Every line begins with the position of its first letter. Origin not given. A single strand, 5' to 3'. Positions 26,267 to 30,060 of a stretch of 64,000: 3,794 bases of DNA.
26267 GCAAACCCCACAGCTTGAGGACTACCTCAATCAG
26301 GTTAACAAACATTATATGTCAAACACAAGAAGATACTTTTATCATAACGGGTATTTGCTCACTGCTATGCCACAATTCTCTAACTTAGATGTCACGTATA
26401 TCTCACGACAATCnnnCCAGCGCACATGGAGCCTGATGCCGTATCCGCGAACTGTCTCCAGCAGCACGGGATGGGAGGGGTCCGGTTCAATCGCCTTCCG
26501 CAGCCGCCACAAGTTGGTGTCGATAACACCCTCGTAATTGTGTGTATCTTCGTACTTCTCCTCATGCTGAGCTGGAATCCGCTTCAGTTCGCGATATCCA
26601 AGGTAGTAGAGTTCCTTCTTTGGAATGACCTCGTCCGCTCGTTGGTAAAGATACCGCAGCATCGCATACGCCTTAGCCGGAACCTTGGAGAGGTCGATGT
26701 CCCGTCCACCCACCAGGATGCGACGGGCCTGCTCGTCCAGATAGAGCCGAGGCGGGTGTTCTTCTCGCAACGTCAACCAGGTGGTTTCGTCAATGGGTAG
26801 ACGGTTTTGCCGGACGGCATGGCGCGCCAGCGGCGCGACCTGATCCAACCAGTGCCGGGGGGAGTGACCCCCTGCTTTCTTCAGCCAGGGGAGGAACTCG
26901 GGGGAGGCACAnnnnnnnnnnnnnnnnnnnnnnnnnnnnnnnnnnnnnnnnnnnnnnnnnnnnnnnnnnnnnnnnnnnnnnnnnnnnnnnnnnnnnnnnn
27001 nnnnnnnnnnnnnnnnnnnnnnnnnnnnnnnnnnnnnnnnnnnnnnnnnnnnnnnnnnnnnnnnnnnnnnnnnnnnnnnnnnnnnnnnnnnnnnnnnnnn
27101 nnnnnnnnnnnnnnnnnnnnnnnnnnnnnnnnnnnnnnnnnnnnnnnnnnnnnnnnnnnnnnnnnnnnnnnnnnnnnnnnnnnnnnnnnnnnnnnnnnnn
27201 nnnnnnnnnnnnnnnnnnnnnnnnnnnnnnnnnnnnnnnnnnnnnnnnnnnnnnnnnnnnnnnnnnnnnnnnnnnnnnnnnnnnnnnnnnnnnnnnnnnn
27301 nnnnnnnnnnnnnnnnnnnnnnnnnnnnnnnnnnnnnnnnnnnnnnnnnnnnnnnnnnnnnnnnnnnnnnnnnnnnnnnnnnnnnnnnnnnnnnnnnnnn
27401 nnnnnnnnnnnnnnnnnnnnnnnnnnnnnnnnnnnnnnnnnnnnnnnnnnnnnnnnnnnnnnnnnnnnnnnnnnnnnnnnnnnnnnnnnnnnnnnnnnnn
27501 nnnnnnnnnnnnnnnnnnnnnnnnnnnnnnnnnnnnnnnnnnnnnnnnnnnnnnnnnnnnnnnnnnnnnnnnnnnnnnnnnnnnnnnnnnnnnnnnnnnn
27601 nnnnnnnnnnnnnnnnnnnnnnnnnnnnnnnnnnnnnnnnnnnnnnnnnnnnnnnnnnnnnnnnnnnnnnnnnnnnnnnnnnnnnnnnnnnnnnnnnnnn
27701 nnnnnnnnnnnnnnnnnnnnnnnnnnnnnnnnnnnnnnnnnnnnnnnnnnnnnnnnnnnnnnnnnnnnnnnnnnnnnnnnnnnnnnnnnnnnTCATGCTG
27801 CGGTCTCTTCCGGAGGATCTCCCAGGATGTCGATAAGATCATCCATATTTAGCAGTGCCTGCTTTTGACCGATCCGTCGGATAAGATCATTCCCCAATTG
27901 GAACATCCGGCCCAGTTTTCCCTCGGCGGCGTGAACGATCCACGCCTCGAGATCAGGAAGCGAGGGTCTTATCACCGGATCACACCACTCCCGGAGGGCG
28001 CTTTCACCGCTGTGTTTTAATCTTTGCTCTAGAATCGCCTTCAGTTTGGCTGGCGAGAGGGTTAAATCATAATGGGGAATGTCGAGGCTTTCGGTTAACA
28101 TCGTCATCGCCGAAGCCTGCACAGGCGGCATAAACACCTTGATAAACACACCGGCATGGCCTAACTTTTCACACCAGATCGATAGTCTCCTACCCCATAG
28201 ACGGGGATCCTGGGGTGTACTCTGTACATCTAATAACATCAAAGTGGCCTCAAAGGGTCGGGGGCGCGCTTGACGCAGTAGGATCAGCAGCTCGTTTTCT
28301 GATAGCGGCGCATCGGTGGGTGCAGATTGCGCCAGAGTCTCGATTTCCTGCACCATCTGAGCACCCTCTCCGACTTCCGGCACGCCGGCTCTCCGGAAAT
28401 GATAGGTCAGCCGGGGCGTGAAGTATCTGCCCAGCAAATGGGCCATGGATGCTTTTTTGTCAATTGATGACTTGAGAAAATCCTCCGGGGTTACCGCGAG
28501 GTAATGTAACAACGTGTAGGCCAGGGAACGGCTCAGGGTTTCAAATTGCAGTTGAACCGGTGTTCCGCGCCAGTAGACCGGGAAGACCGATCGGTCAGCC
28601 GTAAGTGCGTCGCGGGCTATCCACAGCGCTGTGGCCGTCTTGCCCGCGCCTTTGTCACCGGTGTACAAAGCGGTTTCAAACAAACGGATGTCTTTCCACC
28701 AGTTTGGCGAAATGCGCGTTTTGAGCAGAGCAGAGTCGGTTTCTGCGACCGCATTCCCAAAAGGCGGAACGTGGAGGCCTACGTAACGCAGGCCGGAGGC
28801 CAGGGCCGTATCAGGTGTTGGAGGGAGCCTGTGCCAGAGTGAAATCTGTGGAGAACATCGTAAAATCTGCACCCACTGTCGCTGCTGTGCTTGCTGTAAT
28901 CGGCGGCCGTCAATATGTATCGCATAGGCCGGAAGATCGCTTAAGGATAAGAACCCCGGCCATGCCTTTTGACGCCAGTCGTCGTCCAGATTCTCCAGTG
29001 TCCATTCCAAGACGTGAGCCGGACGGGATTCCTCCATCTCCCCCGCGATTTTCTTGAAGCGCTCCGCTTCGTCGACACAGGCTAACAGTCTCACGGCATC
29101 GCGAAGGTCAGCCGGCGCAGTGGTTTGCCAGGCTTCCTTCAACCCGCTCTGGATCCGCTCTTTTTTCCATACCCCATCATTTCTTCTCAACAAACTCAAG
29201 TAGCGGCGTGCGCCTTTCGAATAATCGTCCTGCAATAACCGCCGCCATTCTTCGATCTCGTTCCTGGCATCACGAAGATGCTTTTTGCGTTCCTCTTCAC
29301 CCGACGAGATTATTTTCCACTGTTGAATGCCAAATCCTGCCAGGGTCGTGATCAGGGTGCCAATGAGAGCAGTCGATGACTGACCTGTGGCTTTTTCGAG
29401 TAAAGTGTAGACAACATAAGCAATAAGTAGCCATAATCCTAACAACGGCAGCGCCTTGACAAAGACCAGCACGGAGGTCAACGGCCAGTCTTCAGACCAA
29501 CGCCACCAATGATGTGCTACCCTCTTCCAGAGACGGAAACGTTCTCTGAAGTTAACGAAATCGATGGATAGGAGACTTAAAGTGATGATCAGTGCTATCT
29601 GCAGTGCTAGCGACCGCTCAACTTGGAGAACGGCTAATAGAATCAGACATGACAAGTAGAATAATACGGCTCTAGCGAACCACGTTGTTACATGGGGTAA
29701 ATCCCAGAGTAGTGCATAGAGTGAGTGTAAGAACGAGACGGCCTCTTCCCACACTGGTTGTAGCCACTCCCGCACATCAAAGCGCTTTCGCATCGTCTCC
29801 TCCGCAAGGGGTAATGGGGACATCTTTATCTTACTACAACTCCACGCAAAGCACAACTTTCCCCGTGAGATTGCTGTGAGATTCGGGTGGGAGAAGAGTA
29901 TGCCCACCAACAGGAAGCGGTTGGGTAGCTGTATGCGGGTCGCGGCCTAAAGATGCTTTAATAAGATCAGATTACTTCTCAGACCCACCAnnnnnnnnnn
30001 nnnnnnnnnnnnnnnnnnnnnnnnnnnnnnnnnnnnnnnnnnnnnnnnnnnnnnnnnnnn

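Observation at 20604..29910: Co-oriented array of five distinct P-loop/STAND NTPase genes in a low-GC island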

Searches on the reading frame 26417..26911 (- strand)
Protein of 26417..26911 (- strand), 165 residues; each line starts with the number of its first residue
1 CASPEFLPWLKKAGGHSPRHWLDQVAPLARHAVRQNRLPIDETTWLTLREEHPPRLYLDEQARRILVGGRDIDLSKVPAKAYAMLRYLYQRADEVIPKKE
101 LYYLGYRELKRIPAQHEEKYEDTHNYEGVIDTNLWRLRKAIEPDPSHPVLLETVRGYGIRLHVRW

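Call 67: find_related_loci(query=A3, collection=metagenome_contigs, flank=10000)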
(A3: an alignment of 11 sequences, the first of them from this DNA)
Query A3 (165 aa) in metagenome_contigs; peptide patterns used: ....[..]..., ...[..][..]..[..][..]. (x = any residue, [..] = any of these).
433 stretches matched a pattern; 63 encode a relative of the query (tblastn E <= 1e-3); 63 distinct loci.
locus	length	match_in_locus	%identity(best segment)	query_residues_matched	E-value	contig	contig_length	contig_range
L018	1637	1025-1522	58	1-165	5e-61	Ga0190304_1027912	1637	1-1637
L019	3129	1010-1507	57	1-165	1e-58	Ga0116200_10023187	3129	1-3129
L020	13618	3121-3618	58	1-165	6e-58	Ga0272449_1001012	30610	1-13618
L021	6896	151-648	58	1-165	1e-56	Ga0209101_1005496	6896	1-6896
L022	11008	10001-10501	55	1-165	7e-57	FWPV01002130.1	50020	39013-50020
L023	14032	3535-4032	57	1-165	2e-56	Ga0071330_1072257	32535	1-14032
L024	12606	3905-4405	55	1-165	6e-56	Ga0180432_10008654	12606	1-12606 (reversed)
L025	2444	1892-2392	54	1-165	1e-56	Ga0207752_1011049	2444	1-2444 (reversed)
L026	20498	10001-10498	57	1-165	3e-56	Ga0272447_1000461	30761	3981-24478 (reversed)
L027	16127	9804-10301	56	1-165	1e-55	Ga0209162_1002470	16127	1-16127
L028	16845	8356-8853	56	1-165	1e-55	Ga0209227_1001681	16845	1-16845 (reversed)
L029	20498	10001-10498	56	1-165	1e-55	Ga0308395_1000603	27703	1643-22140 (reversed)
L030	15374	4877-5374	56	1-165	1e-55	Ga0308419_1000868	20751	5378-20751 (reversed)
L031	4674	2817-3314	55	1-165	8e-56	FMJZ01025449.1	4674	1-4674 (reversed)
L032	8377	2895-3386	56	3-165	8e-55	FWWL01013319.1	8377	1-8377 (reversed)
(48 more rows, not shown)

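Call 73: search_protein_families(library=pfam, alignment_id=A4, max_evalue=0.001)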
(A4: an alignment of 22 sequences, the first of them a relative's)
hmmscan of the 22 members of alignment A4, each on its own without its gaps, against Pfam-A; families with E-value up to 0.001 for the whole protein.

A. member 1, L020:500-2200:+ (567 aa): 0 families

B. families by the number of members that match (of 22 scanned): 2 families
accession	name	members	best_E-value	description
PF20153.4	DUF6535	2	7.3e-06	Family of unknown function (DUF6535)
PF24389.1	ORC-CDC6-like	1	2.4e-06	ORC-CDC6-like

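Call 101: find_related_loci(query=A3, collection=viral_contigs, flank=10000)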
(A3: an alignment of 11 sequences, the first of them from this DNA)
Query A3 (165 aa) in viral_contigs; peptide patterns used: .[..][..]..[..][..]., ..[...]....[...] (x = any residue, [..] = any of these).
30 stretches matched a pattern, but none encodes a relative of the query by tblastn (E <= 1e-3).

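Call 104: find_homologous_proteins(query=A4, max_evalue=0.00001)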
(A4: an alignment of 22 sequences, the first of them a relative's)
Query A4 (22 sequences) (567 aa, profile of the alignment): 14 proteins with E <= 0.00001 among 8000 candidates.
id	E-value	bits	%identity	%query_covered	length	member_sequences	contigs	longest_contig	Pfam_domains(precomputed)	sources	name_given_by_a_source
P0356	7.6e-207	707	47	98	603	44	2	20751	-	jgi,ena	jgi:hypothetical protein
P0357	1.7e-195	669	48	98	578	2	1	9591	-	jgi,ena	-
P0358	3.1e-195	669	48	98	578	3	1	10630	-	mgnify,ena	mgnify:CR=1 FL=1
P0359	9.4e-187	641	100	99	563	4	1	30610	-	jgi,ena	-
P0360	1.3e-183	630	40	96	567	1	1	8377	-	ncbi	-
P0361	1.4e-171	590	52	100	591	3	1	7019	-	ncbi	ncbi:MAG: hypothetical protein ACPLYD_11575 [Anaerolineae bacterium]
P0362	1.9e-167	577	44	96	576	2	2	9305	-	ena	-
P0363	2.9e-167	576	42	96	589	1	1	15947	-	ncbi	-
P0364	8.2e-165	568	44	98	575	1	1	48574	-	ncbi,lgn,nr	ncbi:MAG: hypothetical protein H5T61_02960 [Thermoflexales bacterium]|nr:hypothetical protein [Therm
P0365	3.9e-163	563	41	97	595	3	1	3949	-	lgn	-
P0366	1.1e-160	554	41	99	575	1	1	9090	-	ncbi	-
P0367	1.0e-150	522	42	98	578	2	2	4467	-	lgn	-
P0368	6.8e-144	499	34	98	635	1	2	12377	-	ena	-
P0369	1.2e-101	359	43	61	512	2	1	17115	-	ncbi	-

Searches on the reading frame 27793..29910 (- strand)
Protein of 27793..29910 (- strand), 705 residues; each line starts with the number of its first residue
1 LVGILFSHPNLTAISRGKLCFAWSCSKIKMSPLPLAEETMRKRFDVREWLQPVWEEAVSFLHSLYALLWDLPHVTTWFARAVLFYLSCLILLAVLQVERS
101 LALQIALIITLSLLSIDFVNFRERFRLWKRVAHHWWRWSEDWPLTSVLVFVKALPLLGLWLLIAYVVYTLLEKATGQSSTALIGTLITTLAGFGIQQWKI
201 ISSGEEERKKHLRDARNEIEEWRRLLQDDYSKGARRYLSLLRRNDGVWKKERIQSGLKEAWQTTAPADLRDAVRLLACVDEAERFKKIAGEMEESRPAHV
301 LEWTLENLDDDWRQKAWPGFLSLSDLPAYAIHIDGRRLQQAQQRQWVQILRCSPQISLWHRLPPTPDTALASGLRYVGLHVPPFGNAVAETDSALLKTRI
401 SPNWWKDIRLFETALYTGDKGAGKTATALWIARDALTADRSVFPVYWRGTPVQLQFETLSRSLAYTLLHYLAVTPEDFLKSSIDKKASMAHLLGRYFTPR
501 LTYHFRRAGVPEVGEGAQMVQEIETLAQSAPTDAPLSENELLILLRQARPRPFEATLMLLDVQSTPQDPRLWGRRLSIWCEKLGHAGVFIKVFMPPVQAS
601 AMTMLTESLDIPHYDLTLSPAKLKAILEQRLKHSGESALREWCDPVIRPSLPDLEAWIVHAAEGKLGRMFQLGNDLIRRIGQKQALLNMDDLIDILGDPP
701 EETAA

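Call 4: search_protein_families(library=pfam, proteins=[window:27793-29910:-], max_evalue=1)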
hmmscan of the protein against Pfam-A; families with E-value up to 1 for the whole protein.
window:27793-29910:- (705 aa): 1 family
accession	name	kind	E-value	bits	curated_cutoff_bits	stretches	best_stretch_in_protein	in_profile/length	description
PF05707.18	Zot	-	0.15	11.9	20.3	1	414-443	3-33/197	Zonular occludens toxin (Zot)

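Call 5: search_protein_families(library=padloc, proteins=[window:27793-29910:-], max_evalue=1)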
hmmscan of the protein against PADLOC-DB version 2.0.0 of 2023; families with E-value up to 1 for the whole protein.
window:27793-29910:- (705 aa): 0 families

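Call 6: search_protein_families(library=ncbifam, proteins=[window:27793-29910:-], max_evalue=1)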
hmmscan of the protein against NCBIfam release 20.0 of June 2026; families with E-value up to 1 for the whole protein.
window:27793-29910:- (705 aa): 1 family
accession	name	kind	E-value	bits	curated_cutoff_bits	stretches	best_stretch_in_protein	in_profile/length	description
NF047389.1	ATPase_Sll1717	subfamily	3.3e-06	26.5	75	1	384-463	1-75/454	P-loop ATPase, Sll1717 family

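Call 103: search_protein_families(library=phrogs, proteins=[window:27793-29910:-], max_evalue=0.001)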
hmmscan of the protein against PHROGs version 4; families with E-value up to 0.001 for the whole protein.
window:27793-29910:- (705 aa): 0 families
